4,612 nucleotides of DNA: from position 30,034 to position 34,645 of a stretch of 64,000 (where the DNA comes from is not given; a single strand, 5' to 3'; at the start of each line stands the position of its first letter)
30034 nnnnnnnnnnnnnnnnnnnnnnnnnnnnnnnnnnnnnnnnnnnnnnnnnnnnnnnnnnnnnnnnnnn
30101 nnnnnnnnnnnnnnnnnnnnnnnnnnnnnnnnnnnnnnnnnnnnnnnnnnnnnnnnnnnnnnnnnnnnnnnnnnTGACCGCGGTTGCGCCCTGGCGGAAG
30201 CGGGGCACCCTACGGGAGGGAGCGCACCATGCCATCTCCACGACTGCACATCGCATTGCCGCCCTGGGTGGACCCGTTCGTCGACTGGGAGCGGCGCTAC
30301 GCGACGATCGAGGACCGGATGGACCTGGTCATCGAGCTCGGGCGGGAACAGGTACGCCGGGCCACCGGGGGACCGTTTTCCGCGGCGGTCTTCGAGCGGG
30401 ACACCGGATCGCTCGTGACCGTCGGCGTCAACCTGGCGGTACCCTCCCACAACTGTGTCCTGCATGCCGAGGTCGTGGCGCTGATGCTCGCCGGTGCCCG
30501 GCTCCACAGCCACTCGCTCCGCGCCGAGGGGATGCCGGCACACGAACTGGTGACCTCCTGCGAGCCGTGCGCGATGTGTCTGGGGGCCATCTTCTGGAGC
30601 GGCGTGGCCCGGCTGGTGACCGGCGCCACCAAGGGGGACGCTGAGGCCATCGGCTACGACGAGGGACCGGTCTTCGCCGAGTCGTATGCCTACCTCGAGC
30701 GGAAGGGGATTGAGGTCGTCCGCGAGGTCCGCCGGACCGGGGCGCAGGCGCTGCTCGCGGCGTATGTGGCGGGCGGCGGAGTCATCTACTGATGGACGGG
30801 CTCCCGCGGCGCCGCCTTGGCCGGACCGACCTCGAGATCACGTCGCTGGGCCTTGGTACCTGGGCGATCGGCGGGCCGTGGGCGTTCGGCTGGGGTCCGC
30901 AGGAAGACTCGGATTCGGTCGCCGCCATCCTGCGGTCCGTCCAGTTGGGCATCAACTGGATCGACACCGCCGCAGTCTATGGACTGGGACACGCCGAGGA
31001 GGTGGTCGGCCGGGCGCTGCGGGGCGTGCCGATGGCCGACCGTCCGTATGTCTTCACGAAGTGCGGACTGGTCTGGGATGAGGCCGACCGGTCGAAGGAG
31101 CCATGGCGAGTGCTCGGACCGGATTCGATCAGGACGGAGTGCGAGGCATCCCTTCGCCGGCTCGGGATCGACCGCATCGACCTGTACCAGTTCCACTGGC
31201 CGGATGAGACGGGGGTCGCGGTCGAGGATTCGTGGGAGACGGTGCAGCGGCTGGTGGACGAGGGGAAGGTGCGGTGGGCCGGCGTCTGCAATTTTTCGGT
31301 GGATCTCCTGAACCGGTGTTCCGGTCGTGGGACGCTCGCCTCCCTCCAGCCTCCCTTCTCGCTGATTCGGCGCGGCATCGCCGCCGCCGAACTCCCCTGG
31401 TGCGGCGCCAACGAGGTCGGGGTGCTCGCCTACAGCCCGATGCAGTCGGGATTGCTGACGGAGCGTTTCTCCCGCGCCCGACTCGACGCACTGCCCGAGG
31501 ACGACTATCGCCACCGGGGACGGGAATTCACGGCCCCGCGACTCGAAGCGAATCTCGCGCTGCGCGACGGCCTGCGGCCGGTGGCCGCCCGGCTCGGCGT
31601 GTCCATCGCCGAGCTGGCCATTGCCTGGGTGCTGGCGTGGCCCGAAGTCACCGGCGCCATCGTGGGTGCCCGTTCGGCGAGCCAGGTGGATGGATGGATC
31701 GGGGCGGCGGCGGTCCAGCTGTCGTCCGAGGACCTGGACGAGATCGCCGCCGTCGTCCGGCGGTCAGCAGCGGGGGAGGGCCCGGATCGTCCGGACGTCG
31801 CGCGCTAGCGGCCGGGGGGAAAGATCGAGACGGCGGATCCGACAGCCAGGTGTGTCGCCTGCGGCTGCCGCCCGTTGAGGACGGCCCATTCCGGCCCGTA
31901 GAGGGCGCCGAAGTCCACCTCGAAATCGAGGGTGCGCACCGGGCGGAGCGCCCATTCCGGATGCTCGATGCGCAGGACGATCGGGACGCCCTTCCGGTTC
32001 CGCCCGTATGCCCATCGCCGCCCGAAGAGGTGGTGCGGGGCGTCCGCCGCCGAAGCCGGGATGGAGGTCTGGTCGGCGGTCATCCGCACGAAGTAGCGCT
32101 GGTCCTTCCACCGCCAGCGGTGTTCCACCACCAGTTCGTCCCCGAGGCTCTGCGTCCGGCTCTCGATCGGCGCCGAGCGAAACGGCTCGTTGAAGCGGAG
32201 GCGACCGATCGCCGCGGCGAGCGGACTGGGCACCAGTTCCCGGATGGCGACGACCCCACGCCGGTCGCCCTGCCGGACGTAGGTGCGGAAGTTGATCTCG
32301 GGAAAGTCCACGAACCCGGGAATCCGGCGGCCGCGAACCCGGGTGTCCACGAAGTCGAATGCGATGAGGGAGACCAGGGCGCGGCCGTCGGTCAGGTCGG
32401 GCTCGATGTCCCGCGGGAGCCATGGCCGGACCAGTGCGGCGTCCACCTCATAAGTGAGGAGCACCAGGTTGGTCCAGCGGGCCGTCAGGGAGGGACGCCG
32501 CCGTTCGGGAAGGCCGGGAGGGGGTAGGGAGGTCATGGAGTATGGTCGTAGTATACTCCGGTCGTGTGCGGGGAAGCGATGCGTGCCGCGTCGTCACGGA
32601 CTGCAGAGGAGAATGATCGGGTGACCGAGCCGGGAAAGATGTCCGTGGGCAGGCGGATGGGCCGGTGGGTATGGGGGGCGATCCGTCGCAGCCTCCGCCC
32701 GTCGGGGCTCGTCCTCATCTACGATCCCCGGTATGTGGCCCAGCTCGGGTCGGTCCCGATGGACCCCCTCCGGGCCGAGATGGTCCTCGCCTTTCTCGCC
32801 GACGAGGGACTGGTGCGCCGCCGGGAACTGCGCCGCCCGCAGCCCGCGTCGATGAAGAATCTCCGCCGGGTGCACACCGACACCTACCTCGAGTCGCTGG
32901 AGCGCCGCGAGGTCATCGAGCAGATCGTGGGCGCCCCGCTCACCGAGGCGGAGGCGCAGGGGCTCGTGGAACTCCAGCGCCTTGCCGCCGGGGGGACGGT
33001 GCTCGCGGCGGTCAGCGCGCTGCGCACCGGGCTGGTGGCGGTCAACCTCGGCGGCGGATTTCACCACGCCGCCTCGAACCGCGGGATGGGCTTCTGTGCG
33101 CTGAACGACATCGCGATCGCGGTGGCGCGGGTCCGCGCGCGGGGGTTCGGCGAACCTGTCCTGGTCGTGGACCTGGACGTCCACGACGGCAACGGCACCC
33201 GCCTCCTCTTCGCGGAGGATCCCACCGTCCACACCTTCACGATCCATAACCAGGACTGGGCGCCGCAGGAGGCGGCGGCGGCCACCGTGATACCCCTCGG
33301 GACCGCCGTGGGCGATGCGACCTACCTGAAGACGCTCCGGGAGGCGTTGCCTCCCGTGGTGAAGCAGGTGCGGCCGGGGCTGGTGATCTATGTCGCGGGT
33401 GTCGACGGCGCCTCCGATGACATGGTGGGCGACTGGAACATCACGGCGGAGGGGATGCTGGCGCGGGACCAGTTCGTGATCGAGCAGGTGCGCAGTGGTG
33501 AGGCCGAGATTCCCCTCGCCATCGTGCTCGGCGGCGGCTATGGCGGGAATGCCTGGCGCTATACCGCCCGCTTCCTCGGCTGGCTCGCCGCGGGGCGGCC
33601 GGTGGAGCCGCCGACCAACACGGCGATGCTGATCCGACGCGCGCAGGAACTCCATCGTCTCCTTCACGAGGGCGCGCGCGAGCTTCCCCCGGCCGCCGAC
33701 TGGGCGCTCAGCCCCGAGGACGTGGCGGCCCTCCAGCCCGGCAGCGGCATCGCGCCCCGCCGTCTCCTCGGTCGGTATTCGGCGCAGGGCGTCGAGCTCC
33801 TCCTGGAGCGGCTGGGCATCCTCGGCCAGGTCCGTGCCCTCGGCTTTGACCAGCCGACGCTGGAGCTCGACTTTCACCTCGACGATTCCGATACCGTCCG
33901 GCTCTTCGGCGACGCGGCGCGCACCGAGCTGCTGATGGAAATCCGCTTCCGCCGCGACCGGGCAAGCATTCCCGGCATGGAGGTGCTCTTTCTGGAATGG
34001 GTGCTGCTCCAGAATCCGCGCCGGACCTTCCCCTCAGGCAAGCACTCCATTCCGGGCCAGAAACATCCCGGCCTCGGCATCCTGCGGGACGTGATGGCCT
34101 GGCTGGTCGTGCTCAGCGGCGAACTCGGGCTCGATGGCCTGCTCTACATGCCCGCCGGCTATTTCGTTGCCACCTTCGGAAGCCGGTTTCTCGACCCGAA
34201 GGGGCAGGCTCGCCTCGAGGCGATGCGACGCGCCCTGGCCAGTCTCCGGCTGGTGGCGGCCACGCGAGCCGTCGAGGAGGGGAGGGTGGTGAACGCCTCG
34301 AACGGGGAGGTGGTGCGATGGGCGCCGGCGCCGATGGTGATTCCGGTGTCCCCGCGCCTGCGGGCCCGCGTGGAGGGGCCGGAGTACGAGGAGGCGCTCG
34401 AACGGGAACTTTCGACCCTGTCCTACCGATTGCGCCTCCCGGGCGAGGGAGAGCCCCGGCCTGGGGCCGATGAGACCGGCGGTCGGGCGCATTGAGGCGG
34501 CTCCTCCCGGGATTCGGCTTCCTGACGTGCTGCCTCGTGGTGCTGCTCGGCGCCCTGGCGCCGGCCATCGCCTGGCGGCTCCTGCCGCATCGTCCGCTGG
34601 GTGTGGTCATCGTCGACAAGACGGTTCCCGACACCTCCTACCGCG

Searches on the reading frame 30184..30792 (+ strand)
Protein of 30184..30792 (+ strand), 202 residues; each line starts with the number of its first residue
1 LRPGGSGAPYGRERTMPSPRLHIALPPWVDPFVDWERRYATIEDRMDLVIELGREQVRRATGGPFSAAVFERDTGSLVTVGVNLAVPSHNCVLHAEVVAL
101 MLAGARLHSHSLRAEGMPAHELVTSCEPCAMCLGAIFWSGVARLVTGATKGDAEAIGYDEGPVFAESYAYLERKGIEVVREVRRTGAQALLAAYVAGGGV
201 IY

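Call 23: search_protein_families(library=pfam, proteins=[window:30184-30792:+], max_evalue=0.001)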
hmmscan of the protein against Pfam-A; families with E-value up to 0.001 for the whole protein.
window:30184-30792:+ (202 aa): 3 families
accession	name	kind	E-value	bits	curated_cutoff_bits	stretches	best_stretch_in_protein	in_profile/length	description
PF00383.29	dCMP_cyt_deam_1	-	1.4e-12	47.8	25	1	44-147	6-101/102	Cytidine and deoxycytidylate deaminase zinc-binding region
PF14439.12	Bd3614-deam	-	1.2e-06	29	38.5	1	67-143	12-81/113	Bd3614-like deaminase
PF14437.12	MafB19-deam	-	3.2e-05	24.3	27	1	90-156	48-109/142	MafB19-like deaminase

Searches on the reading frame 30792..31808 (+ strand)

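Call 23: search_protein_families(library=pfam, proteins=[window:30792-31808:+], max_evalue=0.001)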
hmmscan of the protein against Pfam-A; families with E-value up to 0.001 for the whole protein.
window:30792-31808:+ (338 aa): 1 family
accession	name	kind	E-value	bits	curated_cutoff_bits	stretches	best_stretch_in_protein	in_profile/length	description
PF00248.27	Aldo_ket_red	-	5.6e-63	213.2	24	1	19-322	2-290/291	Aldo/keto reductase family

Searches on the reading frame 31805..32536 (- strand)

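Call 23: search_protein_families(library=pfam, proteins=[window:31805-32536:-], max_evalue=0.001)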
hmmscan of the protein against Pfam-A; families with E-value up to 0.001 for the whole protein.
window:31805-32536:- (243 aa): 1 family
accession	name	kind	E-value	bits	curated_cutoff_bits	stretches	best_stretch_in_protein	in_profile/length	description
PF09844.14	DUF2071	-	1e-43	149.9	27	1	18-232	1-209/212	Uncharacterized conserved protein (COG2071)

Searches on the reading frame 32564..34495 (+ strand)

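Call 23: search_protein_families(library=pfam, proteins=[window:32564-34495:+], max_evalue=0.001)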
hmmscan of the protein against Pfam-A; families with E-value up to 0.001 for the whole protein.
window:32564-34495:+ (643 aa): 1 family
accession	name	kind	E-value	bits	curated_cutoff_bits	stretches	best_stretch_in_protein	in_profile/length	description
PF00850.24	Hist_deacetyl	-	2.6e-52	178.4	27.9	1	65-331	2-287/298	Histone deacetylase domain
